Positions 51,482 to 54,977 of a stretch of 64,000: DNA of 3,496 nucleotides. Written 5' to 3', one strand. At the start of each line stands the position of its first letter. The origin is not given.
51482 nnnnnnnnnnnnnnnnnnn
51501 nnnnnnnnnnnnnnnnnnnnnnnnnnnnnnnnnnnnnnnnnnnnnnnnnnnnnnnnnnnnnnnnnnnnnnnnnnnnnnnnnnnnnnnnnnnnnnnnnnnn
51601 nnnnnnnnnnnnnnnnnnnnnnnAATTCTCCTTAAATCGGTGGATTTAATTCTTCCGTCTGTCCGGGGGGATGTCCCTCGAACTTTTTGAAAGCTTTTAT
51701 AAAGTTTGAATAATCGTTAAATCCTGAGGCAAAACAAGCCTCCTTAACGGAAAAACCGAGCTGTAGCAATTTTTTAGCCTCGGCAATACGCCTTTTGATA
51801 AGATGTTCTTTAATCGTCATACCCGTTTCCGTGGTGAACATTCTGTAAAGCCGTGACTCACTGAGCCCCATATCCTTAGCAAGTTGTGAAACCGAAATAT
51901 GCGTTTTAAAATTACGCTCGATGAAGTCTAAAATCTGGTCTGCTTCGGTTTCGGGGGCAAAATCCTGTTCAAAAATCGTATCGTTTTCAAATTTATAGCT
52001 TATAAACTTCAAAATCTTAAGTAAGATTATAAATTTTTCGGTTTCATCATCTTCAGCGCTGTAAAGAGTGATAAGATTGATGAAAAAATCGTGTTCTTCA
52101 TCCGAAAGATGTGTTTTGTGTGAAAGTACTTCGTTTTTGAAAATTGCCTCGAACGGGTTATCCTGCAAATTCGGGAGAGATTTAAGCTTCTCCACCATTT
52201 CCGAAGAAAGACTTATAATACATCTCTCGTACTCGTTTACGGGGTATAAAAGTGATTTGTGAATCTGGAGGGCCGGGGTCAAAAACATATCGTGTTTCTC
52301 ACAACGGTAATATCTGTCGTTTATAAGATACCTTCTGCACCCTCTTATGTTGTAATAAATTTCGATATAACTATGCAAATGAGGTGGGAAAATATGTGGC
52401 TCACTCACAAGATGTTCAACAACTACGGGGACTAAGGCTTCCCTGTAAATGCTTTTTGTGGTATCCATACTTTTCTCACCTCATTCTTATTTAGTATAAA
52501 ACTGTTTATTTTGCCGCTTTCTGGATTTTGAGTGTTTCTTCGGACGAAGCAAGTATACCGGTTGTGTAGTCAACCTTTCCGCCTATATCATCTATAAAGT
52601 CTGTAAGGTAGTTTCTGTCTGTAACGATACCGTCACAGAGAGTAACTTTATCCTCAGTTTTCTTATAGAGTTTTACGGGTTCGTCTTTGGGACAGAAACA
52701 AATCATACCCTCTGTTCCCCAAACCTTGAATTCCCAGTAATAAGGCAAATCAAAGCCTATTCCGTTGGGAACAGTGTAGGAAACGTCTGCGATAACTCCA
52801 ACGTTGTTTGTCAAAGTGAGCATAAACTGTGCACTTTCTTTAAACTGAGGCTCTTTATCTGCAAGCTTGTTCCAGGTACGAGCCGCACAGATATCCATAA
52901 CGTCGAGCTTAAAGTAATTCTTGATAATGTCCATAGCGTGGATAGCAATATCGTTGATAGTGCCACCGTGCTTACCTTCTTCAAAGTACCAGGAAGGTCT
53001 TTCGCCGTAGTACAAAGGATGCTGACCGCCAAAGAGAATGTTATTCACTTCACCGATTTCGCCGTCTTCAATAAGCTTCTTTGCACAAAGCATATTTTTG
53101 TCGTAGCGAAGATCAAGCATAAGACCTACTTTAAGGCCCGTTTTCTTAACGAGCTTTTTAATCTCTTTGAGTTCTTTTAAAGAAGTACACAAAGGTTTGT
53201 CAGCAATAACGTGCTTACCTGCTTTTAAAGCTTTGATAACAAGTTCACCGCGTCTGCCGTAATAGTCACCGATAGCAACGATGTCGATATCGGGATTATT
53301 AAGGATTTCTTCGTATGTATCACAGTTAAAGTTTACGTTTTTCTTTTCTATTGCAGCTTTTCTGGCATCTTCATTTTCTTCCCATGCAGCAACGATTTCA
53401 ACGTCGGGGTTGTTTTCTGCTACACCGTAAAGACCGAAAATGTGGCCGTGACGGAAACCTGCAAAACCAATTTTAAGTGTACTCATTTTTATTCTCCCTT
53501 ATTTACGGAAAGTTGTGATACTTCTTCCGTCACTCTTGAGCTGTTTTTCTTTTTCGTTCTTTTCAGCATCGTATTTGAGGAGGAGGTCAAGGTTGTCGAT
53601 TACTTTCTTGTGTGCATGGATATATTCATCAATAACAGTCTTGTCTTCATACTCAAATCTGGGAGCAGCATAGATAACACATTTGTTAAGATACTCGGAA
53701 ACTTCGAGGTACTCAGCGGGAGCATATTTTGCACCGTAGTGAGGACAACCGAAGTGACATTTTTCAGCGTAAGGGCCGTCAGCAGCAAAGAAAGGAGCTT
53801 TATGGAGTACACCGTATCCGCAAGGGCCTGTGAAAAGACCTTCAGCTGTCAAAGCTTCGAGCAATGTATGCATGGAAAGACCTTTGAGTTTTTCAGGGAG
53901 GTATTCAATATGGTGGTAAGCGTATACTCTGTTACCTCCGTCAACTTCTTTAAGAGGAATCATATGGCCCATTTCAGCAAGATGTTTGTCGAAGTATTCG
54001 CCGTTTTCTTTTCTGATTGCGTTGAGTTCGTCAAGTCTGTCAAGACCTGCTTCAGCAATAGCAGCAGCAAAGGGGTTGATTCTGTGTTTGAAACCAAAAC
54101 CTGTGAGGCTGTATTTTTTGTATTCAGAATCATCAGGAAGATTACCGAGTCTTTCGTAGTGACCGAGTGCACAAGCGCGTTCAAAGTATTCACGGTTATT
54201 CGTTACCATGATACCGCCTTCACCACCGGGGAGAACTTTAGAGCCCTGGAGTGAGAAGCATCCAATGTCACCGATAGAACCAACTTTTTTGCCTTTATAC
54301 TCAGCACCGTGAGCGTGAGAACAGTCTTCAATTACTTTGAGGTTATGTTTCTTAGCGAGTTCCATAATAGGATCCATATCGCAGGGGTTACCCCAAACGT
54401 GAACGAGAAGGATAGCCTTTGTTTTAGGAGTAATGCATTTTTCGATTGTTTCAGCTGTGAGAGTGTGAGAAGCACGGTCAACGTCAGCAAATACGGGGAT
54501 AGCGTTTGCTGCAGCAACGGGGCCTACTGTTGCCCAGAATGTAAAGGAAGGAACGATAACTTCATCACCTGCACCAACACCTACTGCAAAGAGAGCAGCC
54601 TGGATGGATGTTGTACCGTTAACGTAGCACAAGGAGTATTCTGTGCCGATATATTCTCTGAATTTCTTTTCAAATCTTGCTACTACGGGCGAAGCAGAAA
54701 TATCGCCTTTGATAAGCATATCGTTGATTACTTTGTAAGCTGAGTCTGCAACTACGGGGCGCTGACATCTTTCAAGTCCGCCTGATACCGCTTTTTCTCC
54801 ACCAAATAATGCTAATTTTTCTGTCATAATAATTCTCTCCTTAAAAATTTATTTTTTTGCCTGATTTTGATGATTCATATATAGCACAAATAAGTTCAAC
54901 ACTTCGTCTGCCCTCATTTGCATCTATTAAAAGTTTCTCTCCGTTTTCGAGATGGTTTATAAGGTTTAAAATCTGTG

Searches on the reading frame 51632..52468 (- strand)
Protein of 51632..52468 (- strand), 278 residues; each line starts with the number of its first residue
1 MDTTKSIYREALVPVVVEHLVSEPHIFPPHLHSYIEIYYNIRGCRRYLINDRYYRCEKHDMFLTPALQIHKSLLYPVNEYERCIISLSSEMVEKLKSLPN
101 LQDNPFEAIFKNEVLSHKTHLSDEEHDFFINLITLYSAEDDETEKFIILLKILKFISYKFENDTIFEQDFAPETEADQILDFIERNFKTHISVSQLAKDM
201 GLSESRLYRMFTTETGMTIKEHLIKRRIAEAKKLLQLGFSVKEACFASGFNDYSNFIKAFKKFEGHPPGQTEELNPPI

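Call 3: search_protein_families(library=pfam, proteins=[window:51632-52468:-])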
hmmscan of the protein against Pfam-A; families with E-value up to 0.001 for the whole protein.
window:51632-52468:- (278 aa): 4 families
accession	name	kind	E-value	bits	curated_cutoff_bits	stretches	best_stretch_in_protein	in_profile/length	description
PF12833.13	HTH_18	-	2.8e-22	79.2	33.6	1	196-271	1-77/80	Helix-turn-helix domain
PF00165.29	HTH_AraC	-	5.7e-10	39.5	26.6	1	183-223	1-41/42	Bacterial regulatory helix-turn-helix proteins, AraC family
PF02311.25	AraC_binding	-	1.8e-07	31.4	21.1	1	25-95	14-84/135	AraC-like ligand binding domain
PF01527.26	HTH_Tnp_1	-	0.00087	19.9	24.1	0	177-209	10-42/75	Transposase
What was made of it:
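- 51632..52468 (-): AraC-family regulator (278 aa) inside the operon, 8 nt upstream of nagB. PF12833, PF02311 (call 3).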

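Call 4: search_protein_families(library=ncbifam, proteins=[window:51632-52468:-])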
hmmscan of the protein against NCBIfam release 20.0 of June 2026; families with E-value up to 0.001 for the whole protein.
window:51632-52468:- (278 aa): 27 families (the best 25 are shown)
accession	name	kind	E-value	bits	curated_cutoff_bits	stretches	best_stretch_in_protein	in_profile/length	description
TIGR04094.1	adjacent_YSIRK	equivalog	6.2e-20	71.5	200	1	178-269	289-380/383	YSIRK-targeted surface antigen transcriptional regulator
NF047455.1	TF_Staph_AryK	equivalog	8.2e-14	50.8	850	1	149-269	135-253/759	transcriptional regulator AryK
NF007860.0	PRK10572.1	equivalog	2.7e-13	49.4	208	1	120-270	131-280/292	arabinose operon transcriptional regulator AraC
NF010028.0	PRK13503.1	equivalog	1.5e-12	47.5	288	1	10-262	12-260/278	HTH-type transcriptional activator RhaS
NF010025.2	PRK13500.1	equivalog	6.8e-12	45.5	525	1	153-272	157-275/282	HTH-type transcriptional activator RhaR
TIGR02297.1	HpaA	equivalog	1.3e-11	44.3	274.65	1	28-268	37-281/287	4-hydroxyphenylacetate catabolism regulatory protein HpaA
NF006902.0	PRK09393.1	equivalog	2.8e-11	43.2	425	1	174-269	220-316/327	transcriptional regulator FtrA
NF007693.0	PRK10371.1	equivalog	3e-11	43.1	253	1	177-272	201-297/309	transcriptional regulator MelR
NF010026.0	PRK13501.1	equivalog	1.2e-10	41.1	363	1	171-266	172-269/290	HTH-type transcriptional activator RhaR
NF010027.0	PRK13502.1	equivalog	1.3e-10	41.3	384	1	171-273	173-276/282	HTH-type transcriptional activator RhaR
NF007243.0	PRK09685.1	equivalog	8.9e-09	35.2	199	1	175-270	199-297/303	transcriptional regulator FeaR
NF049932.1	TranspRegBtr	equivalog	2.6e-08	32.8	900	1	177-268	167-259/531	bacillibactin transport transcriptional regulator Btr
NF033869.1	viru_reg_Rsp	equivalog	6.3e-08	31.5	400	1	176-270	149-244/701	AraC family transcriptional regulator Rsp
NF012144.2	ramA_TF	equivalog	2.5e-07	31.1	180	1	176-270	7-102/108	RamA family antibiotic efflux transcriptional regulator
NF008564.0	PRK11511.1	equivalog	2.5e-07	30.8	202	1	178-268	13-104/127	MDR efflux pump AcrAB transcriptional activator MarA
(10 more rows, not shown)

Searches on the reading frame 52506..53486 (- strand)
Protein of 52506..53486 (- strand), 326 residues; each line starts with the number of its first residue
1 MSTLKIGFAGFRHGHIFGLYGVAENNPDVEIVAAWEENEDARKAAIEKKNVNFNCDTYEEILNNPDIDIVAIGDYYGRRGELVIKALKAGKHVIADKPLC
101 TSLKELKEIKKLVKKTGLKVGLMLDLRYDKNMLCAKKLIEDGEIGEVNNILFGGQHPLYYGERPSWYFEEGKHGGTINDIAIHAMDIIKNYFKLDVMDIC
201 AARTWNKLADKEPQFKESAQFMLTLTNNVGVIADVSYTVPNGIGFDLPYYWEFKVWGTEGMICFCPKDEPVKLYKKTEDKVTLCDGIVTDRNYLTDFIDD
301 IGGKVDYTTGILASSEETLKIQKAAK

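Call 3: search_protein_families(library=pfam, proteins=[window:52506-53486:-])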
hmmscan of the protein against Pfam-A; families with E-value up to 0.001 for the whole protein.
window:52506-53486:- (326 aa): 3 families
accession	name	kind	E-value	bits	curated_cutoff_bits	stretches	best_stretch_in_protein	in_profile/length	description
PF01408.29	GFO_IDH_MocA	-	2.3e-17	64.2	24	1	19-120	14-116/120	Oxidoreductase family, NAD-binding Rossmann fold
PF22725.1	GFO_IDH_MocA_C3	-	2.2e-14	53.9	27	1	135-262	4-123/124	GFO/IDH/MocA C-terminal domain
PF02894.22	GFO_IDH_MocA_C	-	0.00011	22.5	22.9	1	136-263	1-128/218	Oxidoreductase family, C-terminal alpha/beta domain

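Call 4: search_protein_families(library=ncbifam, proteins=[window:52506-53486:-])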
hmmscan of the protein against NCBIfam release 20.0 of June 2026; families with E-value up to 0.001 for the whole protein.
window:52506-53486:- (326 aa): 10 families
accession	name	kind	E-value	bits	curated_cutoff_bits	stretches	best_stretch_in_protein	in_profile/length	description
TIGR04380.1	myo_inos_iolG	equivalog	1.4e-25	89.9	355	1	22-272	20-261/330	inositol 2-dehydrogenase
NF052479.1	LevoglcsnDh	equivalog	3.1e-20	72.2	650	1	36-205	43-215/386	levoglucosan dehydrogenase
NF008607.0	PRK11579.1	subfamily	2.7e-17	62.8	330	1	26-194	27-191/346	oxidoreductase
NF007574.0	PRK10206.1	equivalog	3.8e-16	59.1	352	1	35-192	35-187/345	oxidoreductase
NF058563.1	BT_2159_fam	equivalog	3.5e-13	49.3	650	1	5-236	2-221/350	disaccharide 3-dehydrogenase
NF052679.1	InsChiInosDhIolG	equivalog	5.8e-13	48.6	540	1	27-273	26-258/343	bifunctional inositol 2-dehydrogenase/D-chiro-inositol 1-dehydrogenase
NF040723.1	UDP-GlcNAcDh_Arch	equivalog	6e-13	49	450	1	27-277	23-250/302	UDP-N-acetylglucosamine 3-dehydrogenase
NF041392.1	XylDh_Gfo6_Halo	equivalog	1.1e-06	27.8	350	1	36-266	50-277/350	D-xylose 1-dehydrogenase Gfo6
NF058561.1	BT_2158_fam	equivalog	7.4e-05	21.5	750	1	58-152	90-182/487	glycoside 3-dehydrogenase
NF004976.0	PRK06349.1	subfamily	0.00029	20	205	1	28-117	37-124/430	homoserine dehydrogenase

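Call 57: search_solved_structures(query=window:52506-53486:-, max_evalue=0.00001)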
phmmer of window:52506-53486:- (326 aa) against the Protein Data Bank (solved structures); distinct sequences matched with E-value up to 0.00001: 55.
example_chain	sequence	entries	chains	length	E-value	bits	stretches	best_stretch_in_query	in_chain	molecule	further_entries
3u3x_A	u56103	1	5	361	6.6e-22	81.4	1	2-243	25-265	Oxidoreductase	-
2p2s_A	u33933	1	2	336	9.2e-20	74.3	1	4-262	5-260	Putative oxidoreductase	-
3ip3_A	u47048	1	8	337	8.8e-19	71.1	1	16-244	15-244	Oxidoreductase, putative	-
7xr9_A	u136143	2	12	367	3.2e-17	66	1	1-212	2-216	DgpA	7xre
3fd8_A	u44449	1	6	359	3.4e-17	65.9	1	3-188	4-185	Oxidoreductase, Gfo/Idh/MocA family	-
3i23_A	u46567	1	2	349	3.8e-17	65.7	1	3-188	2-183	Oxidoreductase, Gfo/Idh/MocA family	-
3hnp_A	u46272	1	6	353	1.4e-15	60.6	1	3-191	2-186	Oxidoreductase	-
3f4l_A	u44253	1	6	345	5e-15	58.8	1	49-192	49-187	Putative oxidoreductase yhhX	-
3gdo_A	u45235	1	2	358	5e-14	55.5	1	56-194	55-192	Uncharacterized oxidoreductase yvaA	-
3gfg_A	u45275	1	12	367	5.6e-14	55.3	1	56-194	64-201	Uncharacterized oxidoreductase yvaA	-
5a02_A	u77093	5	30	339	2.9e-13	53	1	52-191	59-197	ALDOSE-ALDOSE OXIDOREDUCTASE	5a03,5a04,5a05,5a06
3moi_A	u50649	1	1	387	7.9e-13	51.5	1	19-239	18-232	Probable dehydrogenase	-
3kux_A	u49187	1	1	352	1.6e-12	50.5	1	23-194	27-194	Putative oxidoreductase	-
9m3d_B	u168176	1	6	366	2.3e-12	50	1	21-210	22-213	DgpA1 from W974-1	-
6a3f_A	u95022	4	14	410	2.3e-12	50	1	46-189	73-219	Putative dehydrogenase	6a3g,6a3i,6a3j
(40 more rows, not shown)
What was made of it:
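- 52506..53486 (-): Second Gfo/Idh/MocA oxidoreductase 'GFO2' (326 aa); substrate unknown. calls 3, 4, 57.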

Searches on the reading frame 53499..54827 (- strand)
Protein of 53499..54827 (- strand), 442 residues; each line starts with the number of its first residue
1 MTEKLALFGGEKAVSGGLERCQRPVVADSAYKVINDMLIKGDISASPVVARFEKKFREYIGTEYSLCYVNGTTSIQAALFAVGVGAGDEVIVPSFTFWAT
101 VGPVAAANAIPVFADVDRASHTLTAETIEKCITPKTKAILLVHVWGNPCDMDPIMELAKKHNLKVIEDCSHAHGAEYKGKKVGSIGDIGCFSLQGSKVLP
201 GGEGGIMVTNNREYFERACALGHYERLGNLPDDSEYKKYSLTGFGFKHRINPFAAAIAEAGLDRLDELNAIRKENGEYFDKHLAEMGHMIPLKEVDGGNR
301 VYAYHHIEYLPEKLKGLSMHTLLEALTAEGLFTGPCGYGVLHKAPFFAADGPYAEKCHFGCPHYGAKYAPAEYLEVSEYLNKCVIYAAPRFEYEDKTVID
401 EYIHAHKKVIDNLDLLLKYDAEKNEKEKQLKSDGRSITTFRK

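Call 3: search_protein_families(library=pfam, proteins=[window:53499-54827:-])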
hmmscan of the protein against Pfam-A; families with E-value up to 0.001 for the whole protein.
window:53499-54827:- (442 aa): 5 families
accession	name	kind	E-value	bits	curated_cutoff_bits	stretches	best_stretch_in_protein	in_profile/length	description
PF01041.23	DegT_DnrJ_EryC1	-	1.4e-83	281.5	19.8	1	32-355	9-325/360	DegT/DnrJ/EryC1/StrS aminotransferase family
PF00155.27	Aminotran_1_2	-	1.5e-05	24.8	19.7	1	49-176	44-193/361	Aminotransferase class I and II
PF01053.26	Cys_Met_Meta_PP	-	1.9e-05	23.8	27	1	46-179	51-184/381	Cys/Met metabolism PLP-dependent enzyme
PF01212.27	Beta_elim_lyase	-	2.6e-05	24.1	27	1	45-221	30-222/288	Beta-eliminating lyase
PF00266.25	Aminotran_5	-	2.8e-05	23.7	21.5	1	48-172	44-179/371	Aminotransferase class-V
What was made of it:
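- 53499..54827 (-): DegT/DnrJ/EryC1-family PLP sugar aminotransferase (442 aa), the partner of GFO1. PF01041 281.5 bits (call 3).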

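Call 4: search_protein_families(library=ncbifam, proteins=[window:53499-54827:-])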
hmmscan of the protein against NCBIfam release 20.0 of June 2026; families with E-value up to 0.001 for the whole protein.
window:53499-54827:- (442 aa): 22 families
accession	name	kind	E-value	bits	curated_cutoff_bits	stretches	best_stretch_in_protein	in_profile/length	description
TIGR04181.1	NHT_00031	hypoth_equivalog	2.6e-56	191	420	1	23-348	5-336/359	LegC family aminotransferase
NF008658.2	PRK11658.1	equivalog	3.1e-52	177.5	631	1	22-334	8-321/379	UDP-4-amino-4-deoxy-L-arabinose aminotransferase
TIGR03588.1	PseC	equivalog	5e-52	177.1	423.5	1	31-347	14-336/380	UDP-4-amino-4,6-dideoxy-N-acetyl-beta-L-altrosamine transaminase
NF008687.0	PRK11706.1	equivalog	2.7e-50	171.2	375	1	23-350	6-332/375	dTDP-4-amino-4,6-dideoxygalactose transaminase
NF011936.0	PRK15407.1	equivalog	1.6e-45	155.6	423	2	36-213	54-239/440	lipopolysaccharide biosynthesis protein RfbH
TIGR04427.1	PLP_DesI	equivalog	5.9e-43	147.4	650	1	3-338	6-331/390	dTDP-4-dehydro-6-deoxyglucose aminotransferase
TIGR02379.1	ECA_wecE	subfamily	2.1e-40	138.6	434.85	1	24-285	7-270/376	dTDP-4-amino-4,6-dideoxy-D-glucose transaminase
NF005744.0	PRK07568.1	subfamily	1.1e-08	34.4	389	1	69-186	95-218/398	pyridoxal phosphate-dependent aminotransferase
NF005816.0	PRK07682.1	equivalog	1.2e-07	30.7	620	1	55-172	82-206/390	aminotransferase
NF041364.1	GntC_guanitoxin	equivalog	4.5e-07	29.1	415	1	70-170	67-175/356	guanitoxin biosynthesis PLP-dependent (S)-gamma-hydroxy-L-arginine cyclodehydratase GntC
NF005817.0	PRK07683.1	equivalog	6e-07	28.5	575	1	71-149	98-174/387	aminotransferase A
NF006488.0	PRK08912.1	equivalog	2.3e-06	26.8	498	1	71-173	95-191/387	aminotransferase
NF004769.0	PRK06107.1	equivalog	2.3e-06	26.6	617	1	64-148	94-178/402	aspartate transaminase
TIGR01325.1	O_suc_HS_sulf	equivalog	3.2e-06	26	510.05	1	45-184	52-191/380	O-succinylhomoserine sulfhydrylase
NF005263.0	PRK06767.1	equivalog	1.8e-05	23.9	617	1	45-172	59-186/392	methionine gamma-lyase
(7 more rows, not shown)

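Call 55: search_solved_structures(query=window:53499-54827:-, max_evalue=1e-10)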
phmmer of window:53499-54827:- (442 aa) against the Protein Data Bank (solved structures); distinct sequences matched with E-value up to 1e-10: 55.
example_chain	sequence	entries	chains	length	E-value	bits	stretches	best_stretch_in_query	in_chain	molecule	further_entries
3bn1_A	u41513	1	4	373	2.9e-55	191.2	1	47-344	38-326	Perosamine synthetase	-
3dr7_A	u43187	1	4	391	3.1e-55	191.1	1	46-343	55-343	Putative perosamine synthetase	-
7b0m_AAA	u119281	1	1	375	8.3e-55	189.7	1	45-295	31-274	Sugar aminotransferase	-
3dr4_A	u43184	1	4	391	2.1e-54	188.3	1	46-343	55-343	Putative perosamine synthetase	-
2c7t_A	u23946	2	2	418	1.7e-51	178.7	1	49-348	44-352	GLUTAMINE-2-DEOXY-SCYLLO-INOSOSE AMINOTRANSFERASE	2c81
5w71_A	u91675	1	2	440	2.1e-51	178.5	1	49-348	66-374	L-glutamine:2-deoxy-scyllo-inosose aminotransferase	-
8gyh_B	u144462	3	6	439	3.3e-51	177.8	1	3-305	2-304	DegT/DnrJ/EryC1/StrS family aminotransferase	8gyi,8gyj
7b0d_A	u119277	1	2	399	3.6e-51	177.7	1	34-310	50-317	Glutamine--scyllo-inositol transaminase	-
7l7x_AAA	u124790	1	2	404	8.1e-49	170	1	50-277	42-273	DegT/DnrJ/EryC1/StrS aminotransferase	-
5w70_A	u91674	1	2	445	6.9e-48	166.9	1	48-330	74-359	L-glutamine:2-deoxy-scyllo-inosose aminotransferase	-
5k8b_A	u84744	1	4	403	1.9e-46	162.2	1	58-286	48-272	8-amino-3,8-dideoxy-alpha-D-manno-octulosonate transaminase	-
8y96_A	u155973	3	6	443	4.3e-45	157.7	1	4-275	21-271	DegT/DnrJ/EryC1/StrS family aminotransferase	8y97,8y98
1mdo_A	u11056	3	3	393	7.5e-44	153.6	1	22-335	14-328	ArnB aminotransferase | UDP-4-amino-4-deoxy-L-arabinose--oxoglutarate aminotransferase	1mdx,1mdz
4oca_A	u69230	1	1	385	4.6e-43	151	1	22-335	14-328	UDP-4-amino-4-deoxy-L-arabinose--oxoglutarate aminotransferase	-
3frk_A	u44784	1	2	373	5.8e-43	150.7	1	51-292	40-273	QdtB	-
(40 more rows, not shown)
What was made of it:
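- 53499..54827 (-): Best PDB relatives are perosamine synthetase and 2-deoxy-scyllo-inosose aminotransferases; WbpE scores 140 bits (call 55).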
